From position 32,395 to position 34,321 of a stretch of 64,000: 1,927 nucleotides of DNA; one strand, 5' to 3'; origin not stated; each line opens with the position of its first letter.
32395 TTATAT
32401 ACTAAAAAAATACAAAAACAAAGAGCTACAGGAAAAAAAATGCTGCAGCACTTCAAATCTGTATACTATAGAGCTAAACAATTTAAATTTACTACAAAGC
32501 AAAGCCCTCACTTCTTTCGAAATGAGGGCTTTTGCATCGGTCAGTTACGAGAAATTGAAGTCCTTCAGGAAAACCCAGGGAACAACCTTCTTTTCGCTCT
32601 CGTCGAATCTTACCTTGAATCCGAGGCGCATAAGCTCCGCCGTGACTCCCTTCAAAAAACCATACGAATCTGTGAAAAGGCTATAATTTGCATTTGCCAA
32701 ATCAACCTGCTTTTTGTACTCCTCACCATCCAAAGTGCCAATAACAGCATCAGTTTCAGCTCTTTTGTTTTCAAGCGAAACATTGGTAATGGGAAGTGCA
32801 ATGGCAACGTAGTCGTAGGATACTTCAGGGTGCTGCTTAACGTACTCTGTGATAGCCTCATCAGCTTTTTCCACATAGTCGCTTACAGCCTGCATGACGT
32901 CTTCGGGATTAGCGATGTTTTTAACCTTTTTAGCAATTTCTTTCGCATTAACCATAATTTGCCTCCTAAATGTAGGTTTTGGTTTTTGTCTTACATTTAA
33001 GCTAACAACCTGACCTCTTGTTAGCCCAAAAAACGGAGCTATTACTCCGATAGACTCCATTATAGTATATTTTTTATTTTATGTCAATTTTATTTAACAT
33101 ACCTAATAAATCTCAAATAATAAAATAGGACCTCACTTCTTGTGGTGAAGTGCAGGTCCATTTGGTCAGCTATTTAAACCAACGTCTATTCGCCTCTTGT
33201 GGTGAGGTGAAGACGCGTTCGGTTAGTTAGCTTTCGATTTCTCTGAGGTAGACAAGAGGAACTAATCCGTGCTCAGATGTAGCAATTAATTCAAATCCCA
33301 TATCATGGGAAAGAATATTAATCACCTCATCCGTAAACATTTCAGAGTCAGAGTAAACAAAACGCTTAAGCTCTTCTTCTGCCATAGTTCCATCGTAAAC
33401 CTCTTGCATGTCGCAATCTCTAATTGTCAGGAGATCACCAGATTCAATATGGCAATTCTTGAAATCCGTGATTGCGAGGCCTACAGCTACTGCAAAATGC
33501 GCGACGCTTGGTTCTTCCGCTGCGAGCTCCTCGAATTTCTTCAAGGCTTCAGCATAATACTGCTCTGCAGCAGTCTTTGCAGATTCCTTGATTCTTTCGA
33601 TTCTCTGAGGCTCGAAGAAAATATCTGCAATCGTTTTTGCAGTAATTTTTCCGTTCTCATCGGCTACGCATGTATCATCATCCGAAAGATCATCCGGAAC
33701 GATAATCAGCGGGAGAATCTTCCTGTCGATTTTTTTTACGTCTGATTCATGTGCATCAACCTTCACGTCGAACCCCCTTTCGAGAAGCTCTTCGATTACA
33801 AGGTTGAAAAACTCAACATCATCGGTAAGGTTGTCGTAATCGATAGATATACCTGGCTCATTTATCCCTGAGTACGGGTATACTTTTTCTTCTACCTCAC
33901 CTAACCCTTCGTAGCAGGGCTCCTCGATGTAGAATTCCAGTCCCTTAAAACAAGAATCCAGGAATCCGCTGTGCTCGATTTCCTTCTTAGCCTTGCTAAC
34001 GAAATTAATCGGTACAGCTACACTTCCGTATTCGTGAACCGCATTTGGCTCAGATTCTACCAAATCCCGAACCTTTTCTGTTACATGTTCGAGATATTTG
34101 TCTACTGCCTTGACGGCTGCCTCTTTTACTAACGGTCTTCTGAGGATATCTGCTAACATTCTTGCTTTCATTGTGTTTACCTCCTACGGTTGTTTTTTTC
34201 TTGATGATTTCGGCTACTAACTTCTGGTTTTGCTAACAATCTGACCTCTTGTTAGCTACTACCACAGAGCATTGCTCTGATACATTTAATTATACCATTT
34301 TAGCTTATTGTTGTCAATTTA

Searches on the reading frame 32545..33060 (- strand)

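Call 92: search_protein_families(library=pfam, proteins=[window:32545-33060:-], max_evalue=1)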
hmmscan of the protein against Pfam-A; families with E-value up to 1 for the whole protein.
window:32545-33060:- (171 aa): 3 families
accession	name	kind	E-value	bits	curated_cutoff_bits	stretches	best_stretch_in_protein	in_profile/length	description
PF16525.10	MHB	-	0.028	15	27.4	1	63-95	41-73/77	Haemophore, haem-binding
PF17100.10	NACHT_N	-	0.067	13.5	30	1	26-100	46-123/220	N-terminal domain of NWD NACHT-NTPase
PF00330.25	Aconitase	-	0.068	12.6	28.7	1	22-151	267-410/463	Aconitase family (aconitate hydratase)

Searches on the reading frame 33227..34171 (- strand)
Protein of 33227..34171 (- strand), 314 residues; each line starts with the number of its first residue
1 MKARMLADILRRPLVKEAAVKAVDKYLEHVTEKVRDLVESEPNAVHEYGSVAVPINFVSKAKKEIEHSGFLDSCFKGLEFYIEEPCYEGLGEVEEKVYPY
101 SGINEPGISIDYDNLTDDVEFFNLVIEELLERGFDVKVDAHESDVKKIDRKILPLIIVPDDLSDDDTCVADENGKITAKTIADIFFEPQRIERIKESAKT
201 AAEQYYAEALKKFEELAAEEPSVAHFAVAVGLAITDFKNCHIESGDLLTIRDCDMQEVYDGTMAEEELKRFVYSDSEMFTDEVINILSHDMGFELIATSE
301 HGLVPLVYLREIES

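Call 92: search_protein_families(library=pfam, proteins=[window:33227-34171:-], max_evalue=1)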
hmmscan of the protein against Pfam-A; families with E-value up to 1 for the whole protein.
window:33227-34171:- (314 aa): 1 family
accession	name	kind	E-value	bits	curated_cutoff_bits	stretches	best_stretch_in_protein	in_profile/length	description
PF10470.14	AKAP7_RIRII_bdg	-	0.094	13.2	22.7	1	12-36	13-37/57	PKA-RI-RII subunit binding domain of A-kinase anchor protein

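Call 109: find_homologous_proteins(query=window:33230-34171:-, max_evalue=0.001)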
Query window:33230-34171:- (314 aa): 2 proteins with E <= 0.001 among 2725 candidates.
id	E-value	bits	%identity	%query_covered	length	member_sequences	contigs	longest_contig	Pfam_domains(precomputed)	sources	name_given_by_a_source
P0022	2.8e-201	685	100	100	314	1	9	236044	-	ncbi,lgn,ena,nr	ncbi:MAG: hypothetical protein IKE01_01795 [Clostridia bacterium]|nr:hypothetical protein [Clostridi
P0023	7.1e-164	563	84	100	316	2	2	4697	-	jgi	-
